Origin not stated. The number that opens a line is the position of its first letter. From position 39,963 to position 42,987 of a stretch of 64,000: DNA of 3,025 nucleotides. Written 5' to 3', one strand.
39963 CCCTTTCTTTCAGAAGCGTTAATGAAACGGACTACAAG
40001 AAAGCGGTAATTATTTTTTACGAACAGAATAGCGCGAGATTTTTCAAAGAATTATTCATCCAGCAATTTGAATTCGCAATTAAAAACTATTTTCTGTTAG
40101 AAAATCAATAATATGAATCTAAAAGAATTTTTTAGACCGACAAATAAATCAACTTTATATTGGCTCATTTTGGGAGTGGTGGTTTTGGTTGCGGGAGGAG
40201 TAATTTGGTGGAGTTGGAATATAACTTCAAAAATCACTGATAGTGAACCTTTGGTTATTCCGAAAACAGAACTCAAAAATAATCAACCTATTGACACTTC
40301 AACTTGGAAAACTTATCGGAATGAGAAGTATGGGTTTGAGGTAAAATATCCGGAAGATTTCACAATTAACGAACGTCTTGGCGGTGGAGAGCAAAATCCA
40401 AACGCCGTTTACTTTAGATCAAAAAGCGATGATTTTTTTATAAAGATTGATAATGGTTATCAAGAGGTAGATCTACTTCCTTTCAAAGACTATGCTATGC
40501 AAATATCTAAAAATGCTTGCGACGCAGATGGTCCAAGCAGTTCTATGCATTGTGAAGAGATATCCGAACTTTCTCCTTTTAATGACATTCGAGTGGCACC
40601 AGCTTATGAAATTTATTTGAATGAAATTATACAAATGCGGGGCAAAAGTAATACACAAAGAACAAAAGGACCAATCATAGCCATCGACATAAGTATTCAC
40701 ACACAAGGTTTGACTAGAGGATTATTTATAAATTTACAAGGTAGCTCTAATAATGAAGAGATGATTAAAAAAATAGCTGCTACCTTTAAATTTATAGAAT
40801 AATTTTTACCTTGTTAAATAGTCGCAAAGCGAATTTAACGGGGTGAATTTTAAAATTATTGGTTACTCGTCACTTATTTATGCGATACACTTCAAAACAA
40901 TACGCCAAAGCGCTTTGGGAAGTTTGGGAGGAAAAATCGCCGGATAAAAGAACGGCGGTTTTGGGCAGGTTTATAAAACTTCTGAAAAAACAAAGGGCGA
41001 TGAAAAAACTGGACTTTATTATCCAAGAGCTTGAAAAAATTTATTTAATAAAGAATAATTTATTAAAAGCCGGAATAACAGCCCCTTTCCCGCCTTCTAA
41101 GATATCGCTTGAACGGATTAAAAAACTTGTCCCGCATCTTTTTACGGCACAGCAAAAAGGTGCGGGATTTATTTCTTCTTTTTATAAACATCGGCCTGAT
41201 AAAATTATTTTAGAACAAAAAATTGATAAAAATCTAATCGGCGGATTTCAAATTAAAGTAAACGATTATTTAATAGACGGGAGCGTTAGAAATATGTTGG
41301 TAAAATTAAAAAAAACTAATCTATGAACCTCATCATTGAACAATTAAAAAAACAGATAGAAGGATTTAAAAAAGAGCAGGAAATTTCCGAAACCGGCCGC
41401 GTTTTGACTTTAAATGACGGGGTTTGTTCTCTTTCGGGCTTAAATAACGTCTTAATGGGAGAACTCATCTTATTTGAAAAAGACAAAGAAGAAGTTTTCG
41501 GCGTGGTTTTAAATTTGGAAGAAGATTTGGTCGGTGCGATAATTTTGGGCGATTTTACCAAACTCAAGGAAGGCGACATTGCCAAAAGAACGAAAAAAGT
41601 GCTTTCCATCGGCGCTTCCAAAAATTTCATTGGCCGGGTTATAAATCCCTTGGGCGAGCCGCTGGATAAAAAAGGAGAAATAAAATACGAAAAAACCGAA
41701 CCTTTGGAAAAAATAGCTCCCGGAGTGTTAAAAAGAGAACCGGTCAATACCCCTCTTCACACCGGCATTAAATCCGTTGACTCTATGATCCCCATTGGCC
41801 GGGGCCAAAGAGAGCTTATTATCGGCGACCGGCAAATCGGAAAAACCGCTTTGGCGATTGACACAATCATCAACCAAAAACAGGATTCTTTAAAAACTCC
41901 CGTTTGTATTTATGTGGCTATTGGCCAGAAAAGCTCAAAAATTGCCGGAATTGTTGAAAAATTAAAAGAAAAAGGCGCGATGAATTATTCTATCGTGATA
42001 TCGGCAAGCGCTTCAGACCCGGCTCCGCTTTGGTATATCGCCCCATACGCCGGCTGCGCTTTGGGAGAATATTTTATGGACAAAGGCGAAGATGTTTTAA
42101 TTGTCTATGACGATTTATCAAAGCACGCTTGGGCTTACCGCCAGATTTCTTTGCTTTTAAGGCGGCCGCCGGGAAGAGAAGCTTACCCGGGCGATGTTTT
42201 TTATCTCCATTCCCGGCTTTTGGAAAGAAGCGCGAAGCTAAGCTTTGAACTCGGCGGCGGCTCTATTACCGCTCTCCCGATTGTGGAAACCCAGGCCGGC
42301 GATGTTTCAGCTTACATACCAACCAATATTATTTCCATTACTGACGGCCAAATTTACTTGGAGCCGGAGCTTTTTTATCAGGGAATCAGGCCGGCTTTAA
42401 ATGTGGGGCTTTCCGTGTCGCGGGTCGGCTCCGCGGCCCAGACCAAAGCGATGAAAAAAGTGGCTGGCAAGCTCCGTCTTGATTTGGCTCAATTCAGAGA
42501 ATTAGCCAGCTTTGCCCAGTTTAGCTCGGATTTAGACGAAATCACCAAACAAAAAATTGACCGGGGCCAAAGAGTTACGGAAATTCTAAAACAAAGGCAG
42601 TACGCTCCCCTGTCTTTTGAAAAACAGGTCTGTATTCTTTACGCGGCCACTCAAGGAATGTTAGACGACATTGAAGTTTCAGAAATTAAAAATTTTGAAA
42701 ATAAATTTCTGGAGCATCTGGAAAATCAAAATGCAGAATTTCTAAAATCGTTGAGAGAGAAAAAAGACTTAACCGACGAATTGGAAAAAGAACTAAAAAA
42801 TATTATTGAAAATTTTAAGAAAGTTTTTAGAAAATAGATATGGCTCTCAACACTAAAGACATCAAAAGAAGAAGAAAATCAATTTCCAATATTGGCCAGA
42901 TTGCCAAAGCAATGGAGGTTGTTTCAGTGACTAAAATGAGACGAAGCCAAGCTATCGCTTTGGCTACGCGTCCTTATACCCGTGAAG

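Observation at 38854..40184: HTH-Fic gene cassette inserted into the ATP synthase operon between atpF and atpH, flanked by 63-bp direct repeats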

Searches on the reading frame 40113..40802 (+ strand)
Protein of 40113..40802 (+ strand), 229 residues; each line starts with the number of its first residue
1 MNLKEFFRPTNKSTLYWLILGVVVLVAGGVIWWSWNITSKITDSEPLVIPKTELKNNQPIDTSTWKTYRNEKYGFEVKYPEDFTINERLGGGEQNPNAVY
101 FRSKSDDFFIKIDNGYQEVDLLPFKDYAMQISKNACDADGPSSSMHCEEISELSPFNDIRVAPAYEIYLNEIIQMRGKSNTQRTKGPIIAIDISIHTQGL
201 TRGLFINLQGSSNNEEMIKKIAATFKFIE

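Call 5: search_protein_families(library=pfam, proteins=[window:40113-40802:+], max_evalue=0.01)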
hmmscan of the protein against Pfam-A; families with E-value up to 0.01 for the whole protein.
window:40113-40802:+ (229 aa): 1 family
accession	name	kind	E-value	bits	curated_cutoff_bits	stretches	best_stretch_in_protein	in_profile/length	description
PF18933.6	PsbP_2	-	0.0005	20.6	27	1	62-227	40-184/184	PsbP-like protein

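Call 7: find_encoding_contigs(protein=window:40113-40802:+, flank=6000, max_places=10)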
Protein window:40113-40802:+ (229 aa): 16 contigs read that carry it; 10 places shown.
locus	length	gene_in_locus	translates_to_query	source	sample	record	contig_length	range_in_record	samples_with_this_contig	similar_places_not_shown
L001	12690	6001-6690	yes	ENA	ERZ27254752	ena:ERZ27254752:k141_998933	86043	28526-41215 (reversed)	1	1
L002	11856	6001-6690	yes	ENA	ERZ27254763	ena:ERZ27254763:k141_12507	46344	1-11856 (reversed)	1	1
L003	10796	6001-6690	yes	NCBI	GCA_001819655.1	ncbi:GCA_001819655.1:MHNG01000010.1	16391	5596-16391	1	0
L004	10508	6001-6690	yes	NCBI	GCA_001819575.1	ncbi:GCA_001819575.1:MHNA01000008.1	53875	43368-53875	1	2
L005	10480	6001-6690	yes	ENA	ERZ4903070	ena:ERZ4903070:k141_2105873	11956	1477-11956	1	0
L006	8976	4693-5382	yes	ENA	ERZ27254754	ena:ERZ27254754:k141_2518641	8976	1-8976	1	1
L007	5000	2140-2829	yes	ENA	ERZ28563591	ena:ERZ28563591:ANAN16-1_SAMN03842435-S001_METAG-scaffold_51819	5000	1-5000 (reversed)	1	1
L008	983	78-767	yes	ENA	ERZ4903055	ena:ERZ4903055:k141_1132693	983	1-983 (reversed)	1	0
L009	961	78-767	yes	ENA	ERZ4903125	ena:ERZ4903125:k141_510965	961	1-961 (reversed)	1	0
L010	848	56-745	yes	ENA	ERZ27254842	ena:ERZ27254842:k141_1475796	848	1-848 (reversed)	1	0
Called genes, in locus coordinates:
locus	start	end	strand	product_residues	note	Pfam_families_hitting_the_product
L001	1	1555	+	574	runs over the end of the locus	PF07973:tRNA_SAD, PF00587:tRNA-synt_2b, PF03129:HGTP_anticodon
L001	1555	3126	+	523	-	-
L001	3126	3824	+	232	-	PF00119:ATP-synt_A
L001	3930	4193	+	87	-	PF00137:ATP-synt_C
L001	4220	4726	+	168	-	PF00430:ATP-synt_B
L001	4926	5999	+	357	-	PF02661:Fic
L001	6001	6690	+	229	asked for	-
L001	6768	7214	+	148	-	PF00213:OSCP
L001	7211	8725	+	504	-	PF02874:ATP-synt_ab_N, PF00006:ATP-synt_ab, PF00306:ATP-synt_ab_C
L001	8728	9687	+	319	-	PF00231:ATP-synt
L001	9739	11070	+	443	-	PF02874:ATP-synt_ab_N, PF00006:ATP-synt_ab, PF22919:ATP-synt_VA_C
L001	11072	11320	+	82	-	PF02823:ATP-synt_DE_N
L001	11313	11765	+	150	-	PF20393:Pro_CA_2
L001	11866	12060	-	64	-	-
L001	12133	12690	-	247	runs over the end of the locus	PF00557:Peptidase_M24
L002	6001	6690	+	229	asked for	-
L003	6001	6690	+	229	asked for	-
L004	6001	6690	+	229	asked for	-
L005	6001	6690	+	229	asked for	-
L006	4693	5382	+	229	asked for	-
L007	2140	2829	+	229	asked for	-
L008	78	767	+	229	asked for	-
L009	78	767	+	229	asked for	-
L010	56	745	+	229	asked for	-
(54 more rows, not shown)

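Call 13: find_homologous_proteins(query=window:40113-40802:+)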
Query window:40113-40802:+ (229 aa): 189 proteins with E <= 0.001 among 393 candidates; the best 120 are listed.
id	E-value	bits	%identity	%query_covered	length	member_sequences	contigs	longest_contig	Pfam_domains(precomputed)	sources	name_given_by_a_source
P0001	1.0e-134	465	100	90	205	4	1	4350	-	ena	-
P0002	1.3e-28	118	38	75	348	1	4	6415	-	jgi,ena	-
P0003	2.7e-19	88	49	45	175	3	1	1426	-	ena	-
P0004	6.3e-18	83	43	28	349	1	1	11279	-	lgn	-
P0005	6.5e-18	83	91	14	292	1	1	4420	-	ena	-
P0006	1.8e-16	78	38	31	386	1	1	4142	-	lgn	-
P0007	2.6e-16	78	77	22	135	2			-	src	-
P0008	3.5e-16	77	40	33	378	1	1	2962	-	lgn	-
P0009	5.6e-16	77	53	22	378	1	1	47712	-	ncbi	-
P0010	8.9e-16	76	78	12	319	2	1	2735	-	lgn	-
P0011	2.8e-15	74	91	10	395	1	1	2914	-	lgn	-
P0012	1.6e-14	72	36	30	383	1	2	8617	-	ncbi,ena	-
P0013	2.4e-14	71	66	14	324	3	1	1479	-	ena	-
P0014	7.8e-14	70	40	28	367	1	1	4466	-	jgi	-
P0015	1.9e-13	68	78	12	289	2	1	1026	PF18933.7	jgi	jgi:hypothetical protein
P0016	2.1e-13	68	62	16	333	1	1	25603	PF18933.7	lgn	-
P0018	1.2e-12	66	49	22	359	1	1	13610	PF18933.7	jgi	jgi:hypothetical protein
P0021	3.7e-12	64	39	32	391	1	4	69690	PF18933.7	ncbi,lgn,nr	ncbi:hypothetical protein HYW67_02855 [Candidatus Parcubacteria bacterium]|nr:hypothetical protein [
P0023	8.9e-11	60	76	11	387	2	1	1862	PF18933.7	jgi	-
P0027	6.3e-10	57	39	29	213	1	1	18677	PF18933.7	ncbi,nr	ncbi:MAG: PsbP-related protein [Patescibacteria group bacterium]|nr:PsbP-related protein [Patescibac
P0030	1.0e-9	56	74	12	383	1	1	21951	PF18933.7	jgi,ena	-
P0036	4.6e-9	54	34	40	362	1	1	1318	PF18933.7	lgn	-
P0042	2.3e-8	52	47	28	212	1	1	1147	PF18933.7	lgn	-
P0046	1.8e-7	49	62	18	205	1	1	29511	PF18933.7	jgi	jgi:hypothetical protein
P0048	3.0e-7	48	74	14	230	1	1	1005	PF18933.7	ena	-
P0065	1.4e-6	46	42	30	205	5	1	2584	PF18933.7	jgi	jgi:hypothetical protein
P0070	1.9e-6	46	66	14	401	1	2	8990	PF18933.7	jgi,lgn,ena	-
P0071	2.1e-6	45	42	31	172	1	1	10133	PF18933.7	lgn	-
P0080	4.1e-6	44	34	29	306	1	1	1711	PF18933.7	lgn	-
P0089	7.2e-6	44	54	21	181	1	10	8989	PF18933.7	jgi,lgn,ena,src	-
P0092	8.4e-6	43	40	31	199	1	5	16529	PF18933.7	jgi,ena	jgi:hypothetical protein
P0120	4.5e-5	41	74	14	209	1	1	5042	PF18933.7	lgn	-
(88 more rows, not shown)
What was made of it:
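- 40113..40802 (+): 229-aa membrane-anchored PsbP-like gene. Repeat copy 2 is 40122-40184, at its 5' end. Pfam PsbP_2 scores 5e-4, below the cut-off (call 5), but homologues carry PF18933 (call 13).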

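Call 16: find_encoding_contigs(protein=P0005, flank=6000, max_places=6)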
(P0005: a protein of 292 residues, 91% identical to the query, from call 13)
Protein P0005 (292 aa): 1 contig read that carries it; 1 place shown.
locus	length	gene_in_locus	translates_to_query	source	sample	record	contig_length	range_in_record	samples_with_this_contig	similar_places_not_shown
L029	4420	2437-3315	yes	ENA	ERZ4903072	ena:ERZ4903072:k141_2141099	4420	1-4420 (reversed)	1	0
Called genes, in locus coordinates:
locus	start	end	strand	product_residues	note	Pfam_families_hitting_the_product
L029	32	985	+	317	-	-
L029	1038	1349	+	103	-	PF01909:NTP_transf_2, PF18765:Polbeta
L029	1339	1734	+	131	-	PF05168:HEPN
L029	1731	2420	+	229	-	-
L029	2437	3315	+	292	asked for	-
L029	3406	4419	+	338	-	?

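Call 17: find_encoding_contigs(protein=P0003, flank=6000, max_places=6)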
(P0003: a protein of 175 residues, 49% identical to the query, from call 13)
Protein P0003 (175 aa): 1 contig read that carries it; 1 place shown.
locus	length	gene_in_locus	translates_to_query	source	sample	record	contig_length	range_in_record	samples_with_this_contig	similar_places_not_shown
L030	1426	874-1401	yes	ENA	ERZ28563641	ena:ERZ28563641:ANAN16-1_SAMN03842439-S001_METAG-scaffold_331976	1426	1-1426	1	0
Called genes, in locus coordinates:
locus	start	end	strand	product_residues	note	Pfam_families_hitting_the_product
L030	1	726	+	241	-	?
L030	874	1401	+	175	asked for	-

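Call 18: find_encoding_contigs(protein=P0002, flank=6000, max_places=6)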
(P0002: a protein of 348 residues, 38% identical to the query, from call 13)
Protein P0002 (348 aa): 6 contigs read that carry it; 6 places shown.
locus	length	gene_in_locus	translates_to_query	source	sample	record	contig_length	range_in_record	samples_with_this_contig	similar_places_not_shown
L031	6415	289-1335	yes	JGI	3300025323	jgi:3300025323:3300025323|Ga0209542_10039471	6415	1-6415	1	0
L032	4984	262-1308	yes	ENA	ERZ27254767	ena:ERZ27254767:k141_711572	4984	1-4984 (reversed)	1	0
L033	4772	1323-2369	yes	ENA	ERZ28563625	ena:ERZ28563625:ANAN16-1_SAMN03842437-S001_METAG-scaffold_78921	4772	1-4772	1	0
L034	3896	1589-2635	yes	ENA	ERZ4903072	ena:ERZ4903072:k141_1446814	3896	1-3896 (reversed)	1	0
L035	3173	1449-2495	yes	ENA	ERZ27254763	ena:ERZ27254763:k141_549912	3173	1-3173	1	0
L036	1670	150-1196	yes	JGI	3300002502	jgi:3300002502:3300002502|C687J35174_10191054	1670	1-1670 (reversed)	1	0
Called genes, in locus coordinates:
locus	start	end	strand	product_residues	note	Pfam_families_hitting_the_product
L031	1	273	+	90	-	?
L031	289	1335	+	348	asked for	-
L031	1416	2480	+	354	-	PF02661:Fic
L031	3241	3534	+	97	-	-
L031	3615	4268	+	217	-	PF00573:Ribosomal_L4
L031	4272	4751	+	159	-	PF00276:Ribosomal_L23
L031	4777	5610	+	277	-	PF00181:Ribosomal_L2_N, PF03947:Ribosomal_L2_C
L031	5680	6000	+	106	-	PF00203:Ribosomal_S19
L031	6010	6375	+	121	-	PF00237:Ribosomal_L22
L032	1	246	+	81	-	?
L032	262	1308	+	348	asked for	-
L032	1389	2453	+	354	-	PF02661:Fic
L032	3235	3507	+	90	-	-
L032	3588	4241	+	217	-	PF00573:Ribosomal_L4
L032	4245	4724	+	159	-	PF00276:Ribosomal_L23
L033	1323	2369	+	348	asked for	-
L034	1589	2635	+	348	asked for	-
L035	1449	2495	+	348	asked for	-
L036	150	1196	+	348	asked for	-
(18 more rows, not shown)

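Call 34: search_protein_families(library=ncbifam, proteins=[window:40113-40802:+], max_evalue=0.01)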
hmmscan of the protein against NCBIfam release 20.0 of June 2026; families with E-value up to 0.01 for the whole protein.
window:40113-40802:+ (229 aa): 0 families

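Call 35: search_protein_families(library=padloc, proteins=[window:40113-40802:+], max_evalue=0.01)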
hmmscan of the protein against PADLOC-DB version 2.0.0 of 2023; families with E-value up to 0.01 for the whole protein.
window:40113-40802:+ (229 aa): 0 families

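Call 48: search_protein_families(library=pfam, proteins=[L031:3241-3534:+], max_evalue=0.0001)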
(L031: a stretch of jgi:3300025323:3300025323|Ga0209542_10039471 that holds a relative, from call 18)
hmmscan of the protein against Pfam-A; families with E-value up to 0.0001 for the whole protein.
L031:3241-3534:+ (97 aa): 0 families

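Call 53: search_solved_structures(query=window:40113-40802:+, max_evalue=1)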
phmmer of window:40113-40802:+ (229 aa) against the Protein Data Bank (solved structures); distinct sequences matched with E-value up to 1: 2.
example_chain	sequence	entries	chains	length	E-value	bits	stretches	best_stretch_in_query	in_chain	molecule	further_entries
3eh3_A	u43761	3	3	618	0.064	15.9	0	9-32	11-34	Cytochrome c oxidase subunit 1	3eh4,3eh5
9b75_H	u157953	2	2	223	0.82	12.3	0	15-83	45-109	h44H10-V17 Antibody, heavy chain | h44H10-V21 Antibody, heavy chain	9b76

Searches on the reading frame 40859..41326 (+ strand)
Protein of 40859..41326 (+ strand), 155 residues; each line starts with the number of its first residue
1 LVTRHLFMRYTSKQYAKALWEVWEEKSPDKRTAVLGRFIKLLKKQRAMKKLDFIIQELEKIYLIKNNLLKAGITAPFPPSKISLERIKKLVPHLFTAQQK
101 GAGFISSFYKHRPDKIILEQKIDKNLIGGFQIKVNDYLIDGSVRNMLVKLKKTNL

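Call 5: search_protein_families(library=pfam, proteins=[window:40859-41326:+], max_evalue=0.01)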
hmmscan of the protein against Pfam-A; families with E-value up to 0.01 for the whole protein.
window:40859-41326:+ (155 aa): 1 family
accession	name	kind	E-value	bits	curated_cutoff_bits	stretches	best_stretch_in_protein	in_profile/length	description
PF00213.23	OSCP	-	1.9e-14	54.6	22.3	1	30-152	64-170/172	ATP synthase delta (OSCP) subunit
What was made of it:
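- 40880..41326 (+): atpH (delta subunit), where the operon resumes. Pfam OSCP 54.6 bits (call 5).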

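Call 39: find_homologous_proteins(query=window:40880-41326:+, max_evalue=1e-10)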
Query window:40880-41326:+ (148 aa): 9 proteins with E <= 1e-10 among 40 candidates.
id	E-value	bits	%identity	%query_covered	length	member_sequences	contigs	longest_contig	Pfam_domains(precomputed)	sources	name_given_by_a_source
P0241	9.6e-88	309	97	100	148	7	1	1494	PF00213.24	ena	-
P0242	1.0e-81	290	94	97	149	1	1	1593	PF00213.24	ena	-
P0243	5.7e-59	216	80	97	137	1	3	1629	PF00213.24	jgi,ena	-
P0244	1.1e-54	202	73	100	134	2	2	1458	PF00213.24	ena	-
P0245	1.2e-47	179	65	99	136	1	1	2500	PF00213.24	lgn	-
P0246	2.0e-42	162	62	97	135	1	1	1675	PF00213.24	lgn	-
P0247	7.2e-40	154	56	98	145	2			PF00213.24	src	-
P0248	3.5e-34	136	53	97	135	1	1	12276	PF00213.24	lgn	-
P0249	9.2e-28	115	60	78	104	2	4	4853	PF00213.24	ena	-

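Call 40: find_encoding_contigs(protein=P0242, flank=6000, max_places=6)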
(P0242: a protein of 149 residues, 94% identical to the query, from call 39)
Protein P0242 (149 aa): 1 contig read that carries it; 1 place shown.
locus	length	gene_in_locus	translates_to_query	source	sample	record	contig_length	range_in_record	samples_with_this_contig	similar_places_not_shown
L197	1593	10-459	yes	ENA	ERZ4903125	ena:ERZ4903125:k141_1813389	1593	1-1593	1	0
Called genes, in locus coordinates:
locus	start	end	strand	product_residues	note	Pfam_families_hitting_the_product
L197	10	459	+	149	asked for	PF00213:OSCP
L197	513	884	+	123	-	PF05635:23S_rRNA_IVP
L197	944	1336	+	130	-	-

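Call 41: find_encoding_contigs(protein=P0243, flank=6000, max_places=6)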
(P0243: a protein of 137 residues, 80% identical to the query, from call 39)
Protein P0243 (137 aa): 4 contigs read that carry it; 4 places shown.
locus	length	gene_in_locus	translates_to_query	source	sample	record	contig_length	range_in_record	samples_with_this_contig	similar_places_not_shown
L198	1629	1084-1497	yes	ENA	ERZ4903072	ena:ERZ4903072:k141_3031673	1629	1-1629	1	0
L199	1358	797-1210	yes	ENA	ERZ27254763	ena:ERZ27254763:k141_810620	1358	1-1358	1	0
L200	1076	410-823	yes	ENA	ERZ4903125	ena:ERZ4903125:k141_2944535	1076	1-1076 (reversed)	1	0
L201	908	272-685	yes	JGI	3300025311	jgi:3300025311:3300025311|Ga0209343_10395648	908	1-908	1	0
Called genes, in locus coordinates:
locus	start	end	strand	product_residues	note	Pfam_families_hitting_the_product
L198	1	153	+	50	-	?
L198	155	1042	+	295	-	-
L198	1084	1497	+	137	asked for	PF00213:OSCP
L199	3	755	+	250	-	?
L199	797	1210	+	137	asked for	PF00213:OSCP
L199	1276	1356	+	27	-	?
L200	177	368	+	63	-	-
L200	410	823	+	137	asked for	PF00213:OSCP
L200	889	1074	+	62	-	?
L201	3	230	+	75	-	?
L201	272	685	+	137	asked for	PF00213:OSCP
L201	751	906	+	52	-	?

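Call 42: find_encoding_contigs(protein=P0244, flank=6000, max_places=6)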
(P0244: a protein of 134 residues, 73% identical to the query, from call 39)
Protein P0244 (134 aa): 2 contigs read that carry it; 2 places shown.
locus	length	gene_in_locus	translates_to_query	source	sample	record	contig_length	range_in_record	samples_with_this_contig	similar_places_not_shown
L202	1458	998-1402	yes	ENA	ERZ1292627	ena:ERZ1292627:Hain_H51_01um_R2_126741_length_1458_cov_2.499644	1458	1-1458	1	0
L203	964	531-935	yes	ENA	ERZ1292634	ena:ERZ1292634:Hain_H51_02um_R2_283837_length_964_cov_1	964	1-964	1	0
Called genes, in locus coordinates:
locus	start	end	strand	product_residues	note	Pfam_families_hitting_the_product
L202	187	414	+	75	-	PF00137:ATP-synt_C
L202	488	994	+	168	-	PF00430:ATP-synt_B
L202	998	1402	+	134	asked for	PF00213:OSCP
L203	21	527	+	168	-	PF00430:ATP-synt_B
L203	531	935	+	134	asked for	PF00213:OSCP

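Call 59: find_encoding_contigs(protein=P0241, flank=6000, max_places=10)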
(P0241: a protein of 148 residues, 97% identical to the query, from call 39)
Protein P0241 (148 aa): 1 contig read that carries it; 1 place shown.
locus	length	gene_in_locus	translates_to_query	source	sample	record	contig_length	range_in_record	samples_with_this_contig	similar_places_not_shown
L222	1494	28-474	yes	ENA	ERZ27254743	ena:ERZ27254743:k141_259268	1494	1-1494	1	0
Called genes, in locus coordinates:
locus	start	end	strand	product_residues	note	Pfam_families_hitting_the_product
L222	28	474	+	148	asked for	PF00213:OSCP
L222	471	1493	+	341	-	?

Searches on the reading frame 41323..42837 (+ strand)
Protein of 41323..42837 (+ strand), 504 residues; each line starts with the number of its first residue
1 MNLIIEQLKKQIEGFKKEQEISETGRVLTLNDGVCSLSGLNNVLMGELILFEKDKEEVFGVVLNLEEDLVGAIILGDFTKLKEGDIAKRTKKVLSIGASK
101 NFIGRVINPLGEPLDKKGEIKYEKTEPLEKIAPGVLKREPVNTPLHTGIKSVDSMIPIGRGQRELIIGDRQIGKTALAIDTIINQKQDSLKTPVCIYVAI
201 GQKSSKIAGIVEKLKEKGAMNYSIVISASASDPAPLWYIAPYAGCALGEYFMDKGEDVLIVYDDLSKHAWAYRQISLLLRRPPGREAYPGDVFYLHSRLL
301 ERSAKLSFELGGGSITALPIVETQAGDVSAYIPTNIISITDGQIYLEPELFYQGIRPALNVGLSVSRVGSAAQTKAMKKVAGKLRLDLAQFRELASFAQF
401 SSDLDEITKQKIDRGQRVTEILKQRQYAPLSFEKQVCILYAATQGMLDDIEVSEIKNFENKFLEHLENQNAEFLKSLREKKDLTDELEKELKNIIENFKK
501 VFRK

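Call 5: search_protein_families(library=pfam, proteins=[window:41323-42837:+], max_evalue=0.01)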
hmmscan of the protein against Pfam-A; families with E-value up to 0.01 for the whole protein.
window:41323-42837:+ (504 aa): 3 families
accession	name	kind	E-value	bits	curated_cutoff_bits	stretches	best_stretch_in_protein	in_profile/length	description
PF00006.31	ATP-synt_ab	-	4.7e-81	271.9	29.5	1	148-366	1-213/213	ATP synthase alpha/beta family, nucleotide-binding domain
PF00306.32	ATP-synt_ab_C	-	1.4e-50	171.3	27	1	373-498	1-126/126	ATP synthase alpha/beta chain, C terminal domain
PF02874.29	ATP-synt_ab_N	-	1.2e-10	42.2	20.9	1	22-90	3-68/69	ATP synthase alpha/beta family, beta-barrel domain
